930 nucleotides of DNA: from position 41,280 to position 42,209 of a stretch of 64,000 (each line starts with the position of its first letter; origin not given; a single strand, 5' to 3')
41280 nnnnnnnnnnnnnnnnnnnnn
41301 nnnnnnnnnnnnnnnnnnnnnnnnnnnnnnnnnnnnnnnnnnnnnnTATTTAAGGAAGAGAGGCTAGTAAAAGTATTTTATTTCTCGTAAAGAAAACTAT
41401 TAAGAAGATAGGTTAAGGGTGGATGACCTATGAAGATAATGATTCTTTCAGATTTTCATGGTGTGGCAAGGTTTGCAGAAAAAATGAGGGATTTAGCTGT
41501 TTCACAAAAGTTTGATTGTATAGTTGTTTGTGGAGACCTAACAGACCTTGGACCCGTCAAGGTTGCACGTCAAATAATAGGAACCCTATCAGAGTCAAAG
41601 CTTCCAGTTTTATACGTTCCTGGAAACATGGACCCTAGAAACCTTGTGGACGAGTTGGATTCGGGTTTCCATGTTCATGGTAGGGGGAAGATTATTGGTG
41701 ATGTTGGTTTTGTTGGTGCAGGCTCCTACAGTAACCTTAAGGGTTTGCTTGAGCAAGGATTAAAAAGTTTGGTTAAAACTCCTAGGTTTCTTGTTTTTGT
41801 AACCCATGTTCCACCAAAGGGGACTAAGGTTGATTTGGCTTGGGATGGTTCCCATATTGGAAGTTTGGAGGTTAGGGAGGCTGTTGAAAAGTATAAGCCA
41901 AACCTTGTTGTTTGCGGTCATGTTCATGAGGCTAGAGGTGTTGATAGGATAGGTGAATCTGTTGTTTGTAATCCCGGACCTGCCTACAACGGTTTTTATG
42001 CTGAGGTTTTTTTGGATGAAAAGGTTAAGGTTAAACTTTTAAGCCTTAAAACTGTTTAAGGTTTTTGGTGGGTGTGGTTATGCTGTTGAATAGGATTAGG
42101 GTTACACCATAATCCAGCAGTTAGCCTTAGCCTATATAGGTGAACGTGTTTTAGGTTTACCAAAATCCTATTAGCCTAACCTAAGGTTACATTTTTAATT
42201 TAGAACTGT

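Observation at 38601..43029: Stand-alone nurA-herA operon next to tRNA-Ile, with a metallophosphoesterase and an MBL hydrolase but no mre11/rad50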

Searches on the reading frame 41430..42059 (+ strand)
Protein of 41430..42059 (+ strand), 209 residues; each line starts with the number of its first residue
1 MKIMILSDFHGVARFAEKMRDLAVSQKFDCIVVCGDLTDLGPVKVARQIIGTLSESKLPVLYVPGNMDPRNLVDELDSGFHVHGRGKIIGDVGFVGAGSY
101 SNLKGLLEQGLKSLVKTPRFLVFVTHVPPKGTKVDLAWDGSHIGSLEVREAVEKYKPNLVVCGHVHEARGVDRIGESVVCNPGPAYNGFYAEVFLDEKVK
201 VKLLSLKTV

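Call 4: search_protein_families(library=pfam, proteins=[window:41430-42059:+], max_evalue=0.01)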
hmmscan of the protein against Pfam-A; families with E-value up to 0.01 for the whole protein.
window:41430-42059:+ (209 aa): 3 families
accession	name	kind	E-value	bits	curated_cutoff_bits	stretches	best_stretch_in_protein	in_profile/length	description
PF14582.11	Metallophos_3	-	1.6e-17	64.2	28.2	1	111-198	165-252/259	Metallophosphoesterase, calcineurin superfamily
PF12850.12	Metallophos_2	-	9.8e-17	61.8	27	1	1-186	1-136/154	Calcineurin-like phosphoesterase superfamily domain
PF00149.33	Metallophos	-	4.3e-16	60.4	21.5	1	1-167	1-190/191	Calcineurin-like phosphoesterase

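Call 5: search_protein_families(library=ncbifam, proteins=[window:41430-42059:+], max_evalue=0.01)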
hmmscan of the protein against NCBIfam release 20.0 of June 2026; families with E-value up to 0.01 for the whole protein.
window:41430-42059:+ (209 aa): 5 families
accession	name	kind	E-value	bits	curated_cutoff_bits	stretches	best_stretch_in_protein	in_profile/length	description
TIGR00040.1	yfcE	subfamily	3e-12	46.9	56.25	1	1-183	1-132/158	YfcE family phosphodiesterase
NF006988.0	PRK09453.1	equivalog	8.4e-09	35.5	117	1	1-68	1-74/183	phosphodiesterase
TIGR03729.1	acc_ester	subfamily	2.6e-06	27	148.25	1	118-177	164-230/239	putative phosphoesterase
NF008460.0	PRK11340.1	equivalog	0.0011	18.5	188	0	1-68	50-123/271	phosphodiesterase YaeI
NF008359.0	PRK11148.1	equivalog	0.0037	16.8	225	0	25-182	53-221/275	3',5'-cyclic-AMP phosphodiesterase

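Call 6: search_protein_families(library=padloc, proteins=[window:41430-42059:+], max_evalue=0.01)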
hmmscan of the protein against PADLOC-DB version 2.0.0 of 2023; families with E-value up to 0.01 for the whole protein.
window:41430-42059:+ (209 aa): 1 family
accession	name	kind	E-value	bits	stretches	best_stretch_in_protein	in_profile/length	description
PDLC04908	PDC-S10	-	2e-16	58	2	122-181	139-197/223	-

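Call 23: search_solved_structures(query=window:41430-42059:+, max_evalue=0.01)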
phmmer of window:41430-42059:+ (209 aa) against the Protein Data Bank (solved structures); distinct sequences matched with E-value up to 0.01: 2.
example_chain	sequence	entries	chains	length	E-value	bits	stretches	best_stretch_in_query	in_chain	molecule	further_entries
2yvt_A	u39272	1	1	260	1.3e-07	34.6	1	117-201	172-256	Hypothetical protein aq_1956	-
2kkn_A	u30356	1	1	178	0.0058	19.4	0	154-197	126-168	Uncharacterized protein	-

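Call 62: find_homologous_proteins(query=window:41430-42059:+, max_evalue=0.00001)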
Query window:41430-42059:+ (209 aa): 164 proteins with E <= 0.00001 among 358 candidates; the best 120 are listed.
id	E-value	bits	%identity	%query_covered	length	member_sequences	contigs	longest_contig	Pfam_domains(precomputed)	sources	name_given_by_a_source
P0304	1.0e-135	468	100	100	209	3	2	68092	PF12850.13,PF00149.34,PF14582.12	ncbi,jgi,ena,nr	ncbi:MAG: hypothetical protein DRO36_00725 [Candidatus Hecatellales archaeon]|nr:MAG: hypothetical p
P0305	1.1e-101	357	75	99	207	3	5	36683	PF12850.13,PF00149.34,PF14582.12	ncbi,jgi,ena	jgi:hypothetical protein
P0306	1.4e-74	268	55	99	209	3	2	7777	PF12850.13,PF00149.34,PF14582.12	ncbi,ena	-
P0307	1.2e-63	232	52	99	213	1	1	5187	PF12850.13,PF00149.34,PF14582.12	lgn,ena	-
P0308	5.3e-63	230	53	91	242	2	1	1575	PF12850.13,PF00149.34,PF14582.12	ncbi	-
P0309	1.3e-44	170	41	99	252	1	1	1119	PF12850.13,PF00149.34,PF14582.12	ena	-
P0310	2.1e-43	166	43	92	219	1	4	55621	PF12850.13,PF00149.34,PF14582.12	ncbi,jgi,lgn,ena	-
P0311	5.2e-43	165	40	99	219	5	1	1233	PF12850.13,PF00149.34,PF14582.12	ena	-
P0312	5.8e-43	165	40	99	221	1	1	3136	PF12850.13,PF00149.34,PF14582.12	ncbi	-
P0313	7.8e-43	164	41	99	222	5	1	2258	PF12850.13,PF00149.34,PF14582.12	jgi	-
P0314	1.2e-42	164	41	91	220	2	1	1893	PF12850.13,PF00149.34,PF14582.12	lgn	-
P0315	2.4e-42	163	39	99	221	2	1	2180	PF12850.13,PF00149.34,PF14582.12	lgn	-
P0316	7.1e-42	161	43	95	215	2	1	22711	PF12850.13,PF00149.34,PF14582.12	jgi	-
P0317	8.9e-42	161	40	99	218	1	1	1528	PF12850.13,PF00149.34,PF14582.12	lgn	-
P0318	1.7e-41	160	41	99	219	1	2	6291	PF12850.13,PF00149.34,PF14582.12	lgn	-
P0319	1.7e-41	160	40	97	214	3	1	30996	PF12850.13,PF00149.34,PF14582.12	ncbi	ncbi:MAG: metallophosphoesterase family protein [Candidatus Bathyarchaeales archaeon]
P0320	2.3e-41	160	40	99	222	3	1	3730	PF12850.13,PF00149.34,PF14582.12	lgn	-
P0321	3.2e-41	159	38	99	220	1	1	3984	PF12850.13,PF00149.34,PF14582.12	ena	-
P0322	5.3e-41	158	38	99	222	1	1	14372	PF12850.13,PF00149.34,PF14582.12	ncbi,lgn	-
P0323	6.1e-41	158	41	97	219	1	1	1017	PF12850.13,PF00149.34,PF14582.12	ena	-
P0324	7.7e-41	158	38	99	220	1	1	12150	PF12850.13,PF00149.34,PF14582.12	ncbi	-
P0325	7.9e-41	158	42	97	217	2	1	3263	PF12850.13,PF00149.34,PF14582.12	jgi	-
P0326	1.1e-40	158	40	99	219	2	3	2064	PF12850.13,PF00149.34,PF14582.12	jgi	-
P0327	1.2e-40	157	39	97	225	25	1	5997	PF12850.13,PF00149.34,PF14582.12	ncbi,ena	-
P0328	1.3e-40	157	43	99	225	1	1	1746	PF12850.13,PF00149.34,PF14582.12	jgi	jgi:putative phosphoesterase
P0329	1.3e-40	157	40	87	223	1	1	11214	PF12850.13,PF00149.34,PF14582.12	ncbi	-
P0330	1.3e-40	157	39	99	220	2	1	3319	PF12850.13,PF00149.34,PF14582.12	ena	-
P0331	1.4e-40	157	40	99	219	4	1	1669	PF12850.13,PF00149.34,PF14582.12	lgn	-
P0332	1.4e-40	157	41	99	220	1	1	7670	PF12850.13,PF00149.34,PF14582.12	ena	-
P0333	2.0e-40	157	39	99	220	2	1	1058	PF12850.13,PF00149.34,PF14582.12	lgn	-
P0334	3.5e-40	156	38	97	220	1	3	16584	PF12850.13,PF00149.34,PF14582.12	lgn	-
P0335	4.1e-40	156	41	96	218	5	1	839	PF12850.13,PF00149.34,PF14582.12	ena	-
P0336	4.9e-40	155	38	97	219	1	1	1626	PF12850.13,PF00149.34,PF14582.12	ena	-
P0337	7.9e-40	155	39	99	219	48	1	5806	PF12850.13,PF00149.34,PF14582.12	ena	-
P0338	8.4e-40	155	36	97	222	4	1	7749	PF12850.13,PF00149.34,PF14582.12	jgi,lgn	-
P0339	9.0e-40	154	40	99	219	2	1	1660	PF12850.13,PF00149.34,PF14582.12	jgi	-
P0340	2.3e-39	153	40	97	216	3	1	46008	PF12850.13,PF00149.34,PF14582.12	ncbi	-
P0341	2.4e-39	153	40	99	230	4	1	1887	PF12850.13,PF00149.34,PF14582.12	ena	-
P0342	3.5e-39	153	41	97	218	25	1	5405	PF12850.13,PF00149.34,PF14582.12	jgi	-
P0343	4.6e-39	152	40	99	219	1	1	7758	PF12850.13,PF00149.34,PF14582.12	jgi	-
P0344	1.5e-38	150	40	99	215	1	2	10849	PF12850.13,PF00149.34,PF14582.12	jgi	-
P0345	1.6e-38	150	39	99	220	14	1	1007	PF12850.13,PF00149.34,PF14582.12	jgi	-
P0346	2.0e-38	150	38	99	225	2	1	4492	PF12850.13,PF00149.34,PF14582.12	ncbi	-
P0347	2.1e-38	150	42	99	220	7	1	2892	PF12850.13,PF00149.34,PF14582.12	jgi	jgi:Icc-related predicted phosphoesterase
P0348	2.2e-38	150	42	85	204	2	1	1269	PF12850.13,PF00149.34,PF14582.12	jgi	jgi:Icc-related predicted phosphoesterase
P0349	2.4e-38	150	39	99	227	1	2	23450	PF12850.13,PF00149.34,PF14582.12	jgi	jgi:Icc-related predicted phosphoesterase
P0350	2.8e-38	150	37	97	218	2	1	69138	PF12850.13,PF00149.34,PF14582.12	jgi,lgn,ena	-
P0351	2.9e-38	150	41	99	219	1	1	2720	PF12850.13,PF00149.34,PF14582.12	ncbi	-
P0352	3.0e-38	150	38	99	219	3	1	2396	PF12850.13,PF00149.34,PF14582.12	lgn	-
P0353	3.3e-38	149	40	97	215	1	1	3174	PF12850.13,PF00149.34,PF14582.12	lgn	-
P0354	5.3e-38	149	39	97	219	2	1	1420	PF12850.13,PF00149.34,PF14582.12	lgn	-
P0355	5.8e-38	149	39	99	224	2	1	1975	PF12850.13,PF00149.34,PF14582.12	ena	-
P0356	6.1e-38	148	39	99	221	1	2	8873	PF12850.13,PF00149.34,PF14582.12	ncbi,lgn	ncbi:MAG: metallophosphoesterase [Candidatus Bathyarchaeia archaeon]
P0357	6.4e-38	148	42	99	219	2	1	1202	PF12850.13,PF00149.34,PF14582.12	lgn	-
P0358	6.9e-38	148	40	99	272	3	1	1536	PF12850.13,PF00149.34,PF14582.12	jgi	jgi:putative phosphoesterase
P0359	8.8e-38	148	39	97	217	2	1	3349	PF12850.13,PF00149.34,PF14582.12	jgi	-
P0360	1.0e-37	148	40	97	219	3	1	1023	PF12850.13,PF00149.34,PF14582.12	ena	-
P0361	1.1e-37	148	42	96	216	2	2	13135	PF12850.13,PF00149.34,PF14582.12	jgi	jgi:uncharacterized protein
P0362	1.4e-37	147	38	97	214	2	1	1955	PF12850.13,PF00149.34,PF14582.12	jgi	-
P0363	1.6e-37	147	41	86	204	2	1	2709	PF12850.13,PF00149.34,PF14582.12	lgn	-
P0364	2.4e-37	147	43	96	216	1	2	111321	PF12850.13,PF00149.34,PF14582.12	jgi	jgi:Icc-related predicted phosphoesterase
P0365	3.2e-37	146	38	97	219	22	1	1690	PF12850.13,PF00149.34,PF14582.12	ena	-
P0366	3.9e-37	146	41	86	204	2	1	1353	PF12850.13,PF00149.34,PF14582.12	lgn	-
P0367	5.2e-37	145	36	97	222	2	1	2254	PF12850.13,PF00149.34,PF14582.12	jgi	jgi:hypothetical protein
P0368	6.3e-37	145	38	97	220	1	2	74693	PF12850.13,PF00149.34,PF14582.12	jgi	-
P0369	1.0e-36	144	40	94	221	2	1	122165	PF12850.13,PF00149.34,PF14582.12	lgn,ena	-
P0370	1.2e-36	144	40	97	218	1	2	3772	PF12850.13,PF00149.34,PF14582.12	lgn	-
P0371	1.2e-36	144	36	97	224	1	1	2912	PF12850.13,PF00149.34,PF14582.12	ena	-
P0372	1.5e-36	144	42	96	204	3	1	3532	PF12850.13,PF00149.34,PF14582.12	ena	-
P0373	1.5e-36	144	39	97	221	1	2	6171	PF12850.13,PF00149.34,PF14582.12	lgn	-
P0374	2.5e-36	143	38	97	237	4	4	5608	PF12850.13,PF00149.34,PF14582.12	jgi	-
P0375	3.3e-36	143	41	97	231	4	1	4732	PF12850.13,PF00149.34,PF14582.12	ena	-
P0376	3.3e-36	143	37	99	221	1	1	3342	PF12850.13,PF00149.34,PF14582.12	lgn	-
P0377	3.4e-36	143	39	100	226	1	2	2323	PF12850.13,PF00149.34,PF14582.12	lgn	-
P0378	3.5e-36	143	39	99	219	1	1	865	PF12850.13,PF00149.34,PF14582.12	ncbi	-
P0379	4.4e-36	142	39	99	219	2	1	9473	PF12850.13,PF00149.34,PF14582.12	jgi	-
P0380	4.4e-36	142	37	99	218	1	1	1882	PF12850.13,PF00149.34,PF14582.12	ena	-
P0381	6.4e-36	142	37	99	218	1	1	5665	PF12850.13,PF00149.34,PF14582.12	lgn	-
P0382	7.5e-36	142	38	97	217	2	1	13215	PF12850.13,PF00149.34,PF14582.12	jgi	jgi:Icc-related predicted phosphoesterase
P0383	9.7e-36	141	40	97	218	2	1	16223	PF12850.13,PF00149.34,PF14582.12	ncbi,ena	-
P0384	1.5e-35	141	39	99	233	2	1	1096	PF12850.13,PF00149.34,PF14582.12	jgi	-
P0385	1.7e-35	140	35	99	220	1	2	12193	PF12850.13,PF00149.34,PF14582.12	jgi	jgi:hypothetical protein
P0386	1.9e-35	140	40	97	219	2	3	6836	PF12850.13,PF00149.34,PF14582.12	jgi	jgi:Icc-related predicted phosphoesterase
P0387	2.3e-35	140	38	97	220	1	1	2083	PF12850.13,PF00149.34,PF14582.12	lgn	-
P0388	2.4e-35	140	43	96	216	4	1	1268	PF12850.13,PF00149.34,PF14582.12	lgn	-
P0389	3.2e-35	140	38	97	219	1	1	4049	PF12850.13,PF00149.34,PF14582.12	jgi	jgi:Icc-related predicted phosphoesterase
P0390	4.5e-35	139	36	94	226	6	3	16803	PF12850.13,PF00149.34,PF14582.12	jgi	-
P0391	8.7e-35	138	37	99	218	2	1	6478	PF12850.13,PF00149.34,PF14582.12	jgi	jgi:Icc-related predicted phosphoesterase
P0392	1.7e-34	137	39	97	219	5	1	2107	PF12850.13,PF00149.34,PF14582.12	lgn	-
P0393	2.8e-34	137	38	97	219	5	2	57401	PF12850.13,PF00149.34,PF14582.12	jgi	jgi:Icc-related predicted phosphoesterase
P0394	3.7e-34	136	38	97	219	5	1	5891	PF12850.13,PF00149.34,PF14582.12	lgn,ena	-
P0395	4.5e-34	136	39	97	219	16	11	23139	PF12850.13,PF00149.34,PF14582.12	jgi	jgi:Icc-related predicted phosphoesterase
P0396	4.8e-34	136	38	96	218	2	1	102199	PF12850.13,PF00149.34,PF14582.12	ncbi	ncbi:MAG: metallophosphoesterase [Candidatus Hadarchaeales archaeon]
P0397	9.2e-34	135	38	97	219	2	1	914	PF12850.13,PF00149.34,PF14582.12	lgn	-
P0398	9.4e-34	135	35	99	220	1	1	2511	PF12850.13,PF00149.34,PF14582.12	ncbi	ncbi:MAG: metallophosphoesterase [Candidatus Bathyarchaeia archaeon]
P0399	1.0e-33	135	37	97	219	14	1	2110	PF12850.13,PF00149.34,PF14582.12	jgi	-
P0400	1.0e-33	135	41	98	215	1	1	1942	PF12850.13,PF00149.34,PF14582.12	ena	-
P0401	1.5e-33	134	39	97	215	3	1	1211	PF12850.13,PF00149.34,PF14582.12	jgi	jgi:Icc-related predicted phosphoesterase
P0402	2.0e-33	134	37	97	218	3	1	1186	PF12850.13,PF00149.34,PF14582.12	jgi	-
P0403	4.0e-33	133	38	99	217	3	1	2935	PF12850.13,PF00149.34,PF14582.12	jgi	-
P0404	4.6e-33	133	39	97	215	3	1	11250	PF12850.13,PF00149.34,PF14582.12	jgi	-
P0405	5.3e-33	132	39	96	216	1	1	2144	PF12850.13,PF00149.34,PF14582.12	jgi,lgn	-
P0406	1.5e-32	131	38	97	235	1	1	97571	PF12850.13,PF00149.34,PF14582.12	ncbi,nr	ncbi:MAG: metallophosphoesterase [Bacteroidia bacterium]|nr:MAG: metallophosphoesterase [Bacteroidia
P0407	2.1e-32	130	38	97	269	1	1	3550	PF12850.13,PF00149.34,PF14582.12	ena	-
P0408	2.1e-32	130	38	100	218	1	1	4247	PF12850.13,PF00149.34,PF14582.12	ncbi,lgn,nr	ncbi:MAG: metallophosphoesterase [Ignavibacteriae bacterium]|nr:metallophosphoesterase [Ignavibacter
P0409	5.4e-32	129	36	97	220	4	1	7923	PF12850.13,PF00149.34,PF14582.12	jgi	-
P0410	5.7e-32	129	37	97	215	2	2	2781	PF12850.13,PF00149.34,PF14582.12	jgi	jgi:hypothetical protein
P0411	9.1e-32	128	37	97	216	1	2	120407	PF12850.13,PF00149.34,PF14582.12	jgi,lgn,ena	jgi:hypothetical protein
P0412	1.0e-31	128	34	99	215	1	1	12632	PF12850.13,PF00149.34,PF14582.12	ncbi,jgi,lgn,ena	-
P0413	1.1e-31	128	37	92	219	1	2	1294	PF12850.13,PF00149.34,PF14582.12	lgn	-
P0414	1.1e-31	128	36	97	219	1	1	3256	PF12850.13,PF00149.34,PF14582.12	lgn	-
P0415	5.6e-31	126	38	92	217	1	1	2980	PF12850.13,PF00149.34,PF14582.12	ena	-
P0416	5.8e-31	126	38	89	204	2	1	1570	PF12850.13,PF00149.34,PF14582.12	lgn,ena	-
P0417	1.1e-30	125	38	99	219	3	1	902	PF12850.13,PF00149.34,PF14582.12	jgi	-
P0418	1.6e-30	124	37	97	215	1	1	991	PF12850.13,PF00149.34,PF14582.12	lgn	-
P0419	1.7e-30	124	37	100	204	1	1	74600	PF12850.13,PF00149.34,PF14582.12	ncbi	-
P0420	2.0e-30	124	34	99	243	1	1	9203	PF12850.13,PF00149.34,PF14582.12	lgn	-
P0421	1.2e-29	121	36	99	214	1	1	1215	PF12850.13,PF00149.34,PF14582.12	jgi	jgi:uncharacterized protein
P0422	5.8e-29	119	39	96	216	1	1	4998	PF12850.13,PF00149.34,PF14582.12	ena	-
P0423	5.8e-29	119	34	90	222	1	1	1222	PF12850.13,PF00149.34,PF14582.12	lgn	-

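Call 63: find_encoding_contigs(protein=P0364, flank=6000, max_places=1)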
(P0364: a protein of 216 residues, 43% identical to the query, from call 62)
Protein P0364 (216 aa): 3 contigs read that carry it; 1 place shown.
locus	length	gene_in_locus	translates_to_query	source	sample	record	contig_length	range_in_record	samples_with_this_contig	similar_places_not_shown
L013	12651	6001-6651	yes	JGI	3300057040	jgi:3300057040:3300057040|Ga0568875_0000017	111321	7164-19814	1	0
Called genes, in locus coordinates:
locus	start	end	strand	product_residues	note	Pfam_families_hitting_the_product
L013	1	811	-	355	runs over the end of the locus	PF02163:Peptidase_M50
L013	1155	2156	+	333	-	PF00291:PALP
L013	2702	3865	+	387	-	PF01380:SIS (weak)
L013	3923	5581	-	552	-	PF00920:ILVD_EDD_N, PF24877:ILV_EDD_C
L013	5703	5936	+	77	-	-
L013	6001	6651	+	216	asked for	PF00149:Metallophos, PF12850:Metallophos_2, PF14582:Metallophos_3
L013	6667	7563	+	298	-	PF01008:IF-2B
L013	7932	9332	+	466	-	PF00682:HMGL-like, PF22617:HCS_D2, PF08502:LeuA_dimer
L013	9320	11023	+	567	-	PF02776:TPP_enzyme_N, PF00205:TPP_enzyme_M, PF02775:TPP_enzyme_C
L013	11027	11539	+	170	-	PF13291:ACT_4 (weak), PF01842:ACT, PF22629:ACT_AHAS_ss, PF13710:ACT_5, PF10369:ALS_ss_C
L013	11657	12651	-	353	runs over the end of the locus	PF07991:KARI_N, PF01450:KARI_C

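Call 64: find_encoding_contigs(protein=P0319, flank=6000, max_places=1)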
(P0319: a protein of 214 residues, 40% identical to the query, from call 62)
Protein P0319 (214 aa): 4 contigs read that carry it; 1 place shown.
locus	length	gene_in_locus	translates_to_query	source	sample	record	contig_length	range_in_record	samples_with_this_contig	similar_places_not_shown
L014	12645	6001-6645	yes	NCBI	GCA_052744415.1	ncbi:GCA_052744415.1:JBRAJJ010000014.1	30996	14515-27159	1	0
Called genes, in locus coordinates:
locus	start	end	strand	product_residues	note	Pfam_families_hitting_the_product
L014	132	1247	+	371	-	PF00155:Aminotran_1_2, PF00266:Aminotran_5, PF01041:DegT_DnrJ_EryC1, PF00202:Aminotran_3 (faint), PF22580:KYNU_C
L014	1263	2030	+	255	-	PF01209:Ubie_methyltran, PF02353:CMAS, PF13489:Methyltransf_23 (weak), PF06325:PrmA (weak), PF13847:Methyltransf_31, PF08241:Methyltransf_11, PF08242:Methyltransf_12, PF13649:Methyltransf_25, +2 more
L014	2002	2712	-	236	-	PF01904:DUF72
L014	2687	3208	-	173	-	PF01904:DUF72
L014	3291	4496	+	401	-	PF09376:NurA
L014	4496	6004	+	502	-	PF01580:FtsK_SpoIIIE (weak), PF01935:DUF87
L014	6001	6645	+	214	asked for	PF00149:Metallophos, PF12850:Metallophos_2, PF14582:Metallophos_3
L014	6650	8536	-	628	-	PF02730:AFOR_N, PF01314:AFOR_C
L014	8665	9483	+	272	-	PF00254:FKBP_C (weak), PF22199:FKBP26_IF, PF18046:FKBP26_C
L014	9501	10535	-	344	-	PF00465:Fe-ADH, PF13685:Fe-ADH_2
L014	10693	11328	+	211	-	PF00227:Proteasome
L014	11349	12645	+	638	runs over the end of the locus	PF17214:KH_TffA, PF00753:Lactamase_B, PF16661:Lactamase_B_6, PF23023:Anti-Pycsar_Apyc1, PF12706:Lactamase_B_2, PF10996:Beta-Casp, PF07521:RMMBL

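Call 65: find_encoding_contigs(protein=P0396, flank=6000, max_places=1)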
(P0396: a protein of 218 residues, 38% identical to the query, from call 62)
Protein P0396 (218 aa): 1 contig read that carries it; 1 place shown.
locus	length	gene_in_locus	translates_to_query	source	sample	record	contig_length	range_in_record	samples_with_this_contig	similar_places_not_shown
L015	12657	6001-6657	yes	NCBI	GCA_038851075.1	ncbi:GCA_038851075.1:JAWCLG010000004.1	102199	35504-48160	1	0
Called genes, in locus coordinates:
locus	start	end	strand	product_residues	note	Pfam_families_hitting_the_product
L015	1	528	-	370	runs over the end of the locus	PF01959:DHQS, PF26558:DHQS_2nd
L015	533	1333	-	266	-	PF01791:DeoC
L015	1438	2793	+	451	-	PF01979:Amidohydro_1, PF07969:Amidohydro_3 (weak)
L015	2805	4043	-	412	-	PF13607:Succ_CoA_lig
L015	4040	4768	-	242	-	PF13549:ATP-grasp_5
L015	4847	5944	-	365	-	PF01924:HypD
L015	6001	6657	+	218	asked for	PF00149:Metallophos, PF12850:Metallophos_2, PF14582:Metallophos_3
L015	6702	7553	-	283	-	PF25133:TYW2_N_2, PF02475:TRM5-TYW2_MTfase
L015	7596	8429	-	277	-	PF12679:ABC2_membrane_2, PF12730:ABC2_membrane_4 (weak), PF10920:DUF2705 (faint)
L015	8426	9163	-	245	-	PF00005:ABC_tran, PF13304:AAA_21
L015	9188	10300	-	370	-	PF04055:Radical_SAM, PF13353:Fer4_12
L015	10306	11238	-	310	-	PF01063:Aminotran_4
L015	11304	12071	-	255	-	PF01163:RIO1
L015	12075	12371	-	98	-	PF01176:eIF-1a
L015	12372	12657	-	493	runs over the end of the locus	PF00682:HMGL-like, PF22617:HCS_D2, PF08502:LeuA_dimer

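Call 69: search_protein_families(library=ncbifam, proteins=[L014:4496-6004:+, L014:3291-4496:+, L014:6001-6645:+], max_evalue=0.001)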
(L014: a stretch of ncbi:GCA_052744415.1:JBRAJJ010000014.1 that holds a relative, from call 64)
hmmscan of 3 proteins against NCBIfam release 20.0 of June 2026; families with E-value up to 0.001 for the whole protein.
L014:4496-6004:+ (502 aa): 7 families
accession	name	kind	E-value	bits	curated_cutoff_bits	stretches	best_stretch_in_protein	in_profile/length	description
NF042943.1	HerA_antiphage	equivalog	2.9e-19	69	800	2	351-478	426-549/566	anti-phage-associated helicase HerA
NF040937.1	HerA_Thermprot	equivalog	7.6e-14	51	800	2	262-486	253-465/487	DNA double-strand break repair helicase HerA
NF040819.1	helicase_HerA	equivalog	1.6e-11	43.5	970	1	358-486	402-518/561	DNA double-strand break repair helicase HerA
NF042944.1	HerA_antiphage_2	equivalog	3.9e-11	42.4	850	1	343-497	411-560/576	anti-phage-associated helicase HerA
NF033849.1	ser_rich_anae_1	subfamily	2e-09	35.4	650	1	348-442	1003-1101/1163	serine-rich protein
NF053655.1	CedD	equivalog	9.5e-08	31.1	600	0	141-222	198-277/527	DNA-translocating ATPase CedD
NF041017.1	DNA_import_CedB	equivalog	2.5e-05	23.1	700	1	142-263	254-368/590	DNA import protein CedB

L014:3291-4496:+ (401 aa): 0 families

L014:6001-6645:+ (214 aa): 3 families
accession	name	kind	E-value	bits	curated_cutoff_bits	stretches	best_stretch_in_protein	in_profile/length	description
TIGR00040.1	yfcE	subfamily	6.8e-11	42.5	56.25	1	1-73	1-64/158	YfcE family phosphodiesterase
NF006988.0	PRK09453.1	equivalog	8.4e-07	29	117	1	1-42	1-42/183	phosphodiesterase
TIGR03729.1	acc_ester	subfamily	0.00014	21.3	148.25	0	126-186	164-231/239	putative phosphoesterase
